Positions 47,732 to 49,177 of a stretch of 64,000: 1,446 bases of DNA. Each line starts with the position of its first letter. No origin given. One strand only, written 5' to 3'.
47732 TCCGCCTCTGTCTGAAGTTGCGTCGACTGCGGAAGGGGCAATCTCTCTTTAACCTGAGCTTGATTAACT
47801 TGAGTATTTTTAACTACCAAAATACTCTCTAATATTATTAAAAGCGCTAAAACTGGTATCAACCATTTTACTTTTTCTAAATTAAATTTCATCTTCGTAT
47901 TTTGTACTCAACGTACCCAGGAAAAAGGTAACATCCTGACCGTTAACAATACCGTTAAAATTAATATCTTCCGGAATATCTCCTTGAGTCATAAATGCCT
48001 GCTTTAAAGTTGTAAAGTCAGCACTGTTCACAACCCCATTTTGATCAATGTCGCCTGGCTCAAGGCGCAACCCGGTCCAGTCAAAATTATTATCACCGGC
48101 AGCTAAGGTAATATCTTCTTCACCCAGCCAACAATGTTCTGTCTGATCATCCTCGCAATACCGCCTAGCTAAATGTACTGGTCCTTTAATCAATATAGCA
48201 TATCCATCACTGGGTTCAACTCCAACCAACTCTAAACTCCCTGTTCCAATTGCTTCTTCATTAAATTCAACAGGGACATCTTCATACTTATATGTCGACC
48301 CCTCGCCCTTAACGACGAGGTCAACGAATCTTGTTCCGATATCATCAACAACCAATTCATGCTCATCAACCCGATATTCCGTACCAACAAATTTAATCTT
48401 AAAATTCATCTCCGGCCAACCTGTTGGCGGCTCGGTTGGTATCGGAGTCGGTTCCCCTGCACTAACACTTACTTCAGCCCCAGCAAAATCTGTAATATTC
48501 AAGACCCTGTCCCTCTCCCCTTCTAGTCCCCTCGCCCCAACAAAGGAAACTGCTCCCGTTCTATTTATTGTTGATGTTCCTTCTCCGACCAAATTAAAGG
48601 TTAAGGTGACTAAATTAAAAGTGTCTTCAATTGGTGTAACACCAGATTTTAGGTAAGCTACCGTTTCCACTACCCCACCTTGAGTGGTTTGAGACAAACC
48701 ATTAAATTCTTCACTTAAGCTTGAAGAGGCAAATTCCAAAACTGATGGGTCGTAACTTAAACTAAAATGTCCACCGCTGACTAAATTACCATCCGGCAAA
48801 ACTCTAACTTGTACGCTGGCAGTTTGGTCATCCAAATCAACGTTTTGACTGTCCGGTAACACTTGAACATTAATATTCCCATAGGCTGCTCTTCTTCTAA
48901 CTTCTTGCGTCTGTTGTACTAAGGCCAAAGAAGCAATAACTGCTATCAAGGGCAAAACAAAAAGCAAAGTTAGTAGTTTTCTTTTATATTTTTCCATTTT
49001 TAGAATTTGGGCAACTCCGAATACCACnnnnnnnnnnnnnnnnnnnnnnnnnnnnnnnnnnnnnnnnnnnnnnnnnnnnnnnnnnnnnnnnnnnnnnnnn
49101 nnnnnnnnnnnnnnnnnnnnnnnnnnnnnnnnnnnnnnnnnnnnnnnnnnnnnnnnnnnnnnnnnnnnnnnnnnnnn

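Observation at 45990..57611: ~11.6 kb array of about 12 secreted cohesin-like / dockerin-like / Cys-rich modular proteins: a cellulosome-style surface-assembly system in a reduced genome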

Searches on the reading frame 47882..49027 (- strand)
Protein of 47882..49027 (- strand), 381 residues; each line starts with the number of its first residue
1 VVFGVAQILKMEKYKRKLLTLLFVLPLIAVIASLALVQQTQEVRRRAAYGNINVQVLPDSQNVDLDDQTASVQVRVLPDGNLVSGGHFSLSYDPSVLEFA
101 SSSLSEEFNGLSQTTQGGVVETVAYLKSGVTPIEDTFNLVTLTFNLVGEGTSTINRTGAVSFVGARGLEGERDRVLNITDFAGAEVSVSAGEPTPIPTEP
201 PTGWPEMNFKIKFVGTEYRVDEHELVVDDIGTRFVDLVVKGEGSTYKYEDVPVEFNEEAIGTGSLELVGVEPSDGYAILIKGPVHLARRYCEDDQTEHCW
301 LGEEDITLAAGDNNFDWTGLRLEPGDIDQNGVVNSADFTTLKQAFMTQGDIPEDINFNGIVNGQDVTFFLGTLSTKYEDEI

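Call 3: search_protein_families(library=pfam, max_evalue=1, proteins=[window:47882-49027:-])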
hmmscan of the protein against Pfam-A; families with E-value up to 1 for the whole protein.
window:47882-49027:- (381 aa): 2 families
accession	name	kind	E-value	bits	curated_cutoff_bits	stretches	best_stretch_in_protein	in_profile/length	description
PF00404.24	Dockerin_1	-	4.6e-05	24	22.9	1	324-367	1-50/57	Dockerin type I domain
PF00963.24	Cohesin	-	0.00023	21.8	24.1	1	69-153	15-108/139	Cohesin domain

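Call 13: search_protein_families(library=ncbifam, max_evalue=1, proteins=[window:47882-49027:-])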
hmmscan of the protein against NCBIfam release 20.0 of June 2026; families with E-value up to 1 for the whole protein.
window:47882-49027:- (381 aa): 1 family
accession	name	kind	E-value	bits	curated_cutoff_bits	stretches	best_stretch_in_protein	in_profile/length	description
NF041540.1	dockerin_GC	domain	0.0023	18.3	29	1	316-371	4-61/67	GC-type dockerin domain-anchored protein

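Call 20: find_related_loci(query=A1, collection=genome_contigs, flank=10000)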
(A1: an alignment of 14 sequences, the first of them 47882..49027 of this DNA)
Query A1 (381 aa) in genome_contigs; peptide patterns used: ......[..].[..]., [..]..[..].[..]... (x = any residue, [..] = any of these).
48 stretches matched a pattern; 9 encode a relative of the query (tblastn E <= 1e-3); 9 distinct loci.
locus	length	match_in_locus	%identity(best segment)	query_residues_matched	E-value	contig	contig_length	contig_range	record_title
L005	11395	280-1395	69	11-381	3e-166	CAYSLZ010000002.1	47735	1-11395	MAG TPA_asm: uncultured Gammaproteobacteria bacterium isolate SRP319275_co2_331 genome assembly, contig: NODE_354_length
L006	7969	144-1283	66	5-381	1e-146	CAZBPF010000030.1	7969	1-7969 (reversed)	MAG TPA_asm: uncultured Gammaproteobacteria bacterium isolate binchicken_co17_166 genome assembly, contig: NODE_18143_le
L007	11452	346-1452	49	15-381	7e-114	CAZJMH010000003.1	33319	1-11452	MAG TPA_asm: uncultured Gammaproteobacteria bacterium isolate SRP319275_co2_175 genome assembly, contig: NODE_763_length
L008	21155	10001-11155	44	10-380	5e-98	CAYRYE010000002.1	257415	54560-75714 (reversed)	MAG TPA_asm: uncultured Gammaproteobacteria bacterium isolate SRP068000_co4_7 genome assembly, contig: NODE_7_length_257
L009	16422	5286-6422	39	11-381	2e-79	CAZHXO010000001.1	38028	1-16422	MAG TPA_asm: uncultured Gammaproteobacteria bacterium isolate SRP319275_co2_73 genome assembly, contig: NODE_585_length_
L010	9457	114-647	63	204-381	4e-77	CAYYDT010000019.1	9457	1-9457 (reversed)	MAG TPA_asm: uncultured Gammaproteobacteria bacterium isolate SRP319275_co2_31 genome assembly, contig: NODE_7290_length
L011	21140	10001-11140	66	5-381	1e-157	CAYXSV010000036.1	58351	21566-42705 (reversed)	MAG TPA_asm: uncultured Gammaproteobacteria bacterium isolate SRP067234_co1_340 genome assembly, contig: k99_193577, who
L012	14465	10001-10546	49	201-381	6e-53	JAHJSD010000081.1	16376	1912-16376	MAG: Patescibacteria group bacterium isolate OS_PC_MetaG.mb.184 OS_PC_MetaG.mb.184_k141_648373, whole genome shotgun seq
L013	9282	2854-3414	49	195-381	7e-53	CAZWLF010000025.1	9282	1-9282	MAG TPA_asm: uncultured Gammaproteobacteria bacterium isolate binchicken_co387_691 genome assembly, contig: NODE_10148_l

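Call 33: search_solved_structures(query=A1, max_evalue=10, show_alignments=2)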
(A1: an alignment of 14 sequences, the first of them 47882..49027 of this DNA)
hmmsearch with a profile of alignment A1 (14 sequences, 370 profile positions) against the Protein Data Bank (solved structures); distinct sequences matched with E-value up to 10: 34.
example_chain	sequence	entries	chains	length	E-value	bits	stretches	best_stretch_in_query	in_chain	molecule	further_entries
8x39_A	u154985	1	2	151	2e-06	30.5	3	310-349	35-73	Serine protease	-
8x3a_A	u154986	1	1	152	2e-06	30.5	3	310-349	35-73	Serine protease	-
1ohz_B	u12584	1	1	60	1.9e-05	27.3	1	314-358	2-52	ENDO-1,4-BETA-XYLANASE Y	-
2ccl_B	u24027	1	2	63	3.3e-05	26.5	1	314-358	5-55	ENDO-1,4-BETA-XYLANASE Y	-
4fl4_A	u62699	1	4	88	4.2e-05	26.1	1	314-361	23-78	Glycoside hydrolase family 9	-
1daq_A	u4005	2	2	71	0.00018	24.1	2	314-357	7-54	ENDOGLUCANASE SS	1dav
3ul4_B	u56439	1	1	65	0.00019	24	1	314-358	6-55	Cellulosome enzyme, dockerin type I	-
2vn6_B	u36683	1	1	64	0.00027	23.5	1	314-360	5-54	ENDOGLUCANASE A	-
2mte_A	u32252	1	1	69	0.00049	22.6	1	314-358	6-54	Cellulose 1,4-beta-cellobiosidase (reducing end) CelS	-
4cj0_A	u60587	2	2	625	0.00062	22.3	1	304-360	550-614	ENDOGLUCANASE D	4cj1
1clc_A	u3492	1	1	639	0.00064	22.2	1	304-360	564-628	ENDOGLUCANASE CELD; EC: 3.2.1.4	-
2vn5_B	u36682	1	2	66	0.00075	22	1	314-360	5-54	ENDOGLUCANASE A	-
2y3n_B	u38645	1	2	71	0.002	20.6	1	314-360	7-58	CELLULOSOMAL FAMILY-48 PROCESSIVE GLYCOSIDE HYDROLASE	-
6kg9_A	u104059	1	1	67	0.0039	19.7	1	314-363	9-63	And cellulose-binding endoglucanase family 9 CelL ortholog dockerin domain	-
5nrm_B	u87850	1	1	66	0.004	19.6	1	313-355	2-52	DocCel5: Type I dockerin repeat domain from A. cellulolyticus family 5 endoglucanase WP_01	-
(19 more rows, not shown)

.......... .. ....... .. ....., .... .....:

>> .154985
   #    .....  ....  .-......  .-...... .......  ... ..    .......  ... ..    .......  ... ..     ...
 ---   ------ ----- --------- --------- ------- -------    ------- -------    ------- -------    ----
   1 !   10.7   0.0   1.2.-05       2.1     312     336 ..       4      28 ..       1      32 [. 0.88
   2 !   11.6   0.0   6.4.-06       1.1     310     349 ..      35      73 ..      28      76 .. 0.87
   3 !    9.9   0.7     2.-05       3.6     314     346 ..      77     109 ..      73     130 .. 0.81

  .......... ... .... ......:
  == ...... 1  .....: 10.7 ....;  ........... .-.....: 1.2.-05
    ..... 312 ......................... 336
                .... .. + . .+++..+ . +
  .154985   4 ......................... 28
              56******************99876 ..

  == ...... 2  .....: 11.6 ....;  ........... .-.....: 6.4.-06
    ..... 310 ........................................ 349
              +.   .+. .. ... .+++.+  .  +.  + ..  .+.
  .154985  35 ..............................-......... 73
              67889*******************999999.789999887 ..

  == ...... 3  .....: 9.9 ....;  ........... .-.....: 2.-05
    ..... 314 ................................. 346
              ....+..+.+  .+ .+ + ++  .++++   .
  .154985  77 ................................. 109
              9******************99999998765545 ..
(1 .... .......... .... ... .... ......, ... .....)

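Call 45: predict_structure(alignment_id=A1)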
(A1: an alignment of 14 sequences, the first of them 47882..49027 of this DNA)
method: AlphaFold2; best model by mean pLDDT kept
length: 381 residues; sequences in the alignment: 14
mean_pLDDT: 66.2   pTM: 0.42
mean pLDDT of the five models: 66.2, 65.7, 64.2, 62.8, 58.1
residues with pLDDT >= 90: 20; 70-90: 182; 50-70: 72; < 50: 107
segments of 3 or more residues with pLDDT < 50: 1-4, 35-47, 167-170, 192-201, 284-298, 322-381
pLDDT, mean of each block of 10 residues (from residue 1): 49 62 70 48 46 87 78 87 83 85 80 74 78 85 84 85 62 72 87 42 78 62 64 78 75 83 86 80 49 43 74 81 44 36 35 32 40 36 37
secondary structure, 60 per line:
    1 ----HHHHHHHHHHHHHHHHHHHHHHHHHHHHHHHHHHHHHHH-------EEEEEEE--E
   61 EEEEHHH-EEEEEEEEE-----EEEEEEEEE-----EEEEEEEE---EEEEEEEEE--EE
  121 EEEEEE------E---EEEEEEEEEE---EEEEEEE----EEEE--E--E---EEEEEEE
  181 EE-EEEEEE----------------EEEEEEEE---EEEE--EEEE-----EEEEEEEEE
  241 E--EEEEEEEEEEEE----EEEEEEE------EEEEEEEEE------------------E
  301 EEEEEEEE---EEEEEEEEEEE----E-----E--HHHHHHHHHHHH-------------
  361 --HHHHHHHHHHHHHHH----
elements in order: H5-43 E51-57 E60-64 E69-77 E83-91 E97-104 E108-116 E119-126 E137-146 E150-156 E161-164 E174-182 E184-189 E206-213 E217-220 E223-226 E232-241 E244-255 E260-266 E273-281 E300-308 E312-322 H336-347 H363-377

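Call 51: fold_search(model_id=the predicted structure, library=pdb)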
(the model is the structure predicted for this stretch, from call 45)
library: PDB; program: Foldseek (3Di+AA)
matches with E <= 10: 1768; with E <= 0.001: 325
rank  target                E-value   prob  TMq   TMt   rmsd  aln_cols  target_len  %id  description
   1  4fl4_C                2.8e-13  1.00  0.29  0.35  20.9       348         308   15  Scaffoldin conformation and dynamics revealed by a ternary complex from the Clostridium thermocellum cellulosome (released 2012-06-27)
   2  4fl4_L                4.4e-13  1.00  0.30  0.36  18.6       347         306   15  Scaffoldin conformation and dynamics revealed by a ternary complex from the Clostridium thermocellum cellulosome (released 2012-06-27)
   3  3kcp_A                6.9e-13  1.00  0.28  0.34  21.6       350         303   16  Crystal structure of interacting Clostridium thermocellum multimodular components (released 2010-02-09)
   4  4fl4_I                8.1e-13  1.00  0.29  0.35  20.1       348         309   16  Scaffoldin conformation and dynamics revealed by a ternary complex from the Clostridium thermocellum cellulosome (released 2012-06-27)
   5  4ums                  7.3e-11  1.00  0.33  0.75   2.6       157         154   16  The crystal structure of the seventh ScaB type I cohesin from Pseudobacteroides cellulosolvens (released 2015-05-06)
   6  6kgc_A                2.7e-09  1.00  0.30  0.74   3.0       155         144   15  Crystal structure of CaDoc0917(R49D)-CaCohA2 complex at pH 5.4 (released 2020-07-08)
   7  2w1n                  3.2e-09  1.00  0.29  0.47  17.8       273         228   12  cohesin and fibronectin type-III double module construct from the Clostridium perfringens glycoside hydrolase GH84C (released 2009-02-03)
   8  5nrm_A                3.3e-09  1.00  0.30  0.75   3.0       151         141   16  Crystal structure of the sixth cohesin from Acetivibrio cellulolyticus' scaffoldin B in complex with Cel5 dockerin S51 (released 2018-01-31)
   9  3l8q_C                3.3e-09  1.00  0.29  0.33  20.5       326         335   11  Structure analysis of the type II cohesin dyad from the adaptor ScaA scaffoldin of Acetivibrio cellulolyticus (released 2010-05-05)
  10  6kgf_A                3.5e-09  1.00  0.31  0.75   2.9       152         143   15  Crystal structure of CaDoc0917(R16D)-CaCohA2 complex at pH 8.2 (released 2020-07-08)
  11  1g1k_A                6.8e-09  1.00  0.30  0.73   3.2       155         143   17  COHESIN MODULE FROM THE CELLULOSOME OF CLOSTRIDIUM CELLULOLYTICUM (released 2000-11-22)
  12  6kgf_C                7.2e-09  1.00  0.31  0.75   2.8       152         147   15  Crystal structure of CaDoc0917(R16D)-CaCohA2 complex at pH 8.2 (released 2020-07-08)
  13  5lxv_A                8.1e-09  1.00  0.30  0.61   3.7       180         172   13  Crystal structure of Ruminococcus flavefaciens scaffoldin C cohesin in complex with a dockerin from an uncharacterized (released 2016-10-19)
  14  6kge_A                8.5e-09  1.00  0.30  0.76   2.8       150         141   15  Crystal structure of CaDoc0917(R16D)-CaCohA2 complex at pH 5.5 (released 2020-07-08)
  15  5nrk_A                9.0e-09  1.00  0.30  0.73   3.0       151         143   15  Crystal structure of the sixth cohesin from Acetivibrio cellulolyticus' scaffoldin B in complex with Cel5 dockerin S15 (released 2018-01-31)
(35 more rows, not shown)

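Call 68: search_protein_families(library=pfam, max_evalue=0.01, proteins=[L009:1537-2919:-, L011:2108-3475:-, L012:8483-10549:+, L013:1744-3417:+, L011:6700-8655:+, L009:3006-5258:+, L011:3833-6160:+, L011:6185-6703:+, L011:8712-10016:+])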
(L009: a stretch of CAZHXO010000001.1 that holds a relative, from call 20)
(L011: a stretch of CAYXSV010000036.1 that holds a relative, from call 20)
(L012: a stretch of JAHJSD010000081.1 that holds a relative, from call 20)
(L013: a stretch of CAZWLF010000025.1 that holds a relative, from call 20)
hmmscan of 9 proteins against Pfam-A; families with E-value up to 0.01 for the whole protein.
L009:1537-2919:- (460 aa): 2 families
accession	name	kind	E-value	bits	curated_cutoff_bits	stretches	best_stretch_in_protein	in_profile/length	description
PF01229.23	Glyco_hydro_39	-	1.8e-33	116.5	26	1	76-385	44-374/472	Glycosyl hydrolases family 39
PF11790.14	Glyco_hydro_cc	-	1e-06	29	21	1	178-323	72-209/237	Glycosyl hydrolase catalytic core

L011:2108-3475:- (455 aa): 2 families
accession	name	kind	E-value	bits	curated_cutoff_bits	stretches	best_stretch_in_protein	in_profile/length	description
PF01229.23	Glyco_hydro_39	-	1.1e-30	107.4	26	1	97-369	71-360/472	Glycosyl hydrolases family 39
PF11790.14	Glyco_hydro_cc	-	4.3e-06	26.9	21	1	172-293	71-184/237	Glycosyl hydrolase catalytic core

L012:8483-10549:+ (688 aa): 2 families
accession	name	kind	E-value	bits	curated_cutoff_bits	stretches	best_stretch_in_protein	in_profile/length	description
PF00963.24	Cohesin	-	1.4e-11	45.2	24.1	1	198-296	2-100/139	Cohesin domain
PF00404.24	Dockerin_1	-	2.2e-07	31.4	22.9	1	630-676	1-52/57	Dockerin type I domain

L013:1744-3417:+ (557 aa): 2 families
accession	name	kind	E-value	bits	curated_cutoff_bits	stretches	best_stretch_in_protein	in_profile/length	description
PF00963.24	Cohesin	-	1.5e-09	38.6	24.1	1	205-299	6-100/139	Cohesin domain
PF00404.24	Dockerin_1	-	7.2e-07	29.7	22.9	1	499-543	1-50/57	Dockerin type I domain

L011:6700-8655:+ (651 aa): 1 family
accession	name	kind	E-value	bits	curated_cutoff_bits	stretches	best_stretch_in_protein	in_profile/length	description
PF07705.17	CARDB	-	1.8e-15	57.4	22.7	1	449-558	2-100/101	CARDB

L009:3006-5258:+ (750 aa): 0 families

L011:3833-6160:+ (775 aa): 0 families

L011:6185-6703:+ (172 aa): 0 families

L011:8712-10016:+ (434 aa): 1 family
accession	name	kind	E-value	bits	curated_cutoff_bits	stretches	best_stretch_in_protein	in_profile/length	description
PF00963.24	Cohesin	-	0.00014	22.5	24.1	0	196-235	18-56/139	Cohesin domain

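Call 76: find_related_loci(query=A1, collection=metagenome_contigs, flank=10000)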
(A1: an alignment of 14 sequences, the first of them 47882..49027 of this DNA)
Query A1 (381 aa) in metagenome_contigs; peptide patterns used: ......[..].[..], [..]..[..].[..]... (x = any residue, [..] = any of these).
328 stretches matched a pattern; 14 encode a relative of the query (tblastn E <= 1e-3); 14 distinct loci.
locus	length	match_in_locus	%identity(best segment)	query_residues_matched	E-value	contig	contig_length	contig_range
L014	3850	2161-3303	87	1-381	0e+0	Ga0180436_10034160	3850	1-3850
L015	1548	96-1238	83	1-381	0e+0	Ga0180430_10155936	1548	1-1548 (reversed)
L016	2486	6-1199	51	21-381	2e-124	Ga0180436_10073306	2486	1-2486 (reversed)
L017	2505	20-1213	51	21-381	2e-123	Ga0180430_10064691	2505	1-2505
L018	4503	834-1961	45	21-381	1e-97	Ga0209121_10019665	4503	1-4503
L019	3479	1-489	90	219-381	1e-97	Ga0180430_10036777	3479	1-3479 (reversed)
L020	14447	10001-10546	49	201-381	4e-53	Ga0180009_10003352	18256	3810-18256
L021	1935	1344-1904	49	195-381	4e-54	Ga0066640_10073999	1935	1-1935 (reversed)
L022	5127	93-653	49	195-381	5e-52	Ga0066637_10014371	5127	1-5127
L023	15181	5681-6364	35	161-380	2e-29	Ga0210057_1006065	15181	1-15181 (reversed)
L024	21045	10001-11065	26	32-373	6e-26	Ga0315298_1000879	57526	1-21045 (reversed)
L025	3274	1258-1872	28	186-380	2e-16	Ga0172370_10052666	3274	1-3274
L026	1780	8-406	30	256-380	2e-16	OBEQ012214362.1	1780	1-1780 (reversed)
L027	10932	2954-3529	30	187-380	4e-16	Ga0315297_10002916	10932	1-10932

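Call 78: search_protein_families(library=pfam, max_evalue=0.01, proteins=[L023:891-2618:+, L023:2628-4799:+, L023:3-890:+, L024:8058-9935:+, L023:8446-10155:+, L023:10777-15181:+, L025:1-1875:+, L027:1485-2357:+, L024:12351-13439:+, L024:6743-7999:+])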
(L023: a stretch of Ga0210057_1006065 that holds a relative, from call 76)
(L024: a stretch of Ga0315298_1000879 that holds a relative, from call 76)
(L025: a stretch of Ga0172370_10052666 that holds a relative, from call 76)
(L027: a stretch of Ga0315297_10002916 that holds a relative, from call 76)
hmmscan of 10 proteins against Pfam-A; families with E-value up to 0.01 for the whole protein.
L023:891-2618:+ (575 aa): 3 families
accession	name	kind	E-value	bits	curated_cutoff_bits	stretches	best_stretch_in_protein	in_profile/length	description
PF00149.33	Metallophos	-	6.8e-15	56.4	21.5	1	123-312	1-190/191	Calcineurin-like phosphoesterase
PF16656.11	Pur_ac_phosph_N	-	2.1e-07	31.8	30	1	34-115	9-93/93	Purple acid Phosphatase, N-terminal domain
PF00041.27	fn3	-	4.5e-05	24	25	0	401-436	2-39/84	Fibronectin type III domain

L023:2628-4799:+ (723 aa): 1 family
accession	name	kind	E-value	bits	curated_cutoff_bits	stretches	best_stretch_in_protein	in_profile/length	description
PF17829.7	GH115_C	-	3.6e-08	33.8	24.1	1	357-458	52-159/172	Glycosyl hydrolase family 115 C-terminal domain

L023:3-890:+ (295 aa): 2 families
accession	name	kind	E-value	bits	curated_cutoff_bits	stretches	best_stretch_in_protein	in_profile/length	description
PF05639.16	Pup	-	0.00018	22.8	27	0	15-35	48-68/69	Pup-like protein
PF17829.7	GH115_C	-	0.00043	20.6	24.1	1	109-207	54-159/172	Glycosyl hydrolase family 115 C-terminal domain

L024:8058-9935:+ (625 aa): 2 families
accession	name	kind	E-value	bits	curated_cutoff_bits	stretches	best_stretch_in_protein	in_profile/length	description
PF00404.24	Dockerin_1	-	4.7e-06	27.1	22.9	1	572-616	2-50/57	Dockerin type I domain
PF06964.18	Alpha-L-AF_C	-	3.8e-05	24.4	27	1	400-537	58-165/165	Alpha-L-arabinofuranosidase C-terminal domain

L023:8446-10155:+ (569 aa): 0 families

L023:10777-15181:+ (1468 aa): 0 families

L025:1-1875:+ (624 aa): 0 families

L027:1485-2357:+ (290 aa): 1 family
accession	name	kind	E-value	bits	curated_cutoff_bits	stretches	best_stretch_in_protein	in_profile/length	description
PF00404.24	Dockerin_1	-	4.8e-06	27.1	22.9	1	236-288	1-56/57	Dockerin type I domain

L024:12351-13439:+ (362 aa): 6 families
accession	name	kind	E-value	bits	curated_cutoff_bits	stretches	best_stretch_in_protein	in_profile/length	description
PF01551.29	Peptidase_M23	-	1.4e-34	118.6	28.7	1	261-357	2-96/96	Peptidase family M23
PF01476.26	LysM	-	7.8e-22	77.4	20.9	2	117-160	1-43/43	LysM domain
PF23473.1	LysM3_LYK4_5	-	9e-10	38.9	29.3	1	116-148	4-36/48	LYK4/5 LysM3 domain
PF13384.12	HTH_23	-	0.001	19.2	24.6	1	109-141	5-37/50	Homeodomain-like domain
PF23446.1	LysM1_NFP_LYK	-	0.0014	19.9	36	0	119-160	10-54/60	NFP/LYK LysM1 domain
PF23462.1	LysM3_NFP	-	0.0087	17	28.1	0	115-144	3-32/48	NFP LysM3 domain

L024:6743-7999:+ (418 aa): 3 families
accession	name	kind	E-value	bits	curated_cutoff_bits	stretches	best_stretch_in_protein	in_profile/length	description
PF00006.31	ATP-synt_ab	-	1.2e-28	100.7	29.5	1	152-362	2-211/213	ATP synthase alpha/beta family, nucleotide-binding domain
PF07497.18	Rho_RNA_bind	-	4.1e-26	91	27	1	51-121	2-73/73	Rho termination factor, RNA-binding domain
PF13481.12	AAA_25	-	0.002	18.2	27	1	161-272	30-158/195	AAA domain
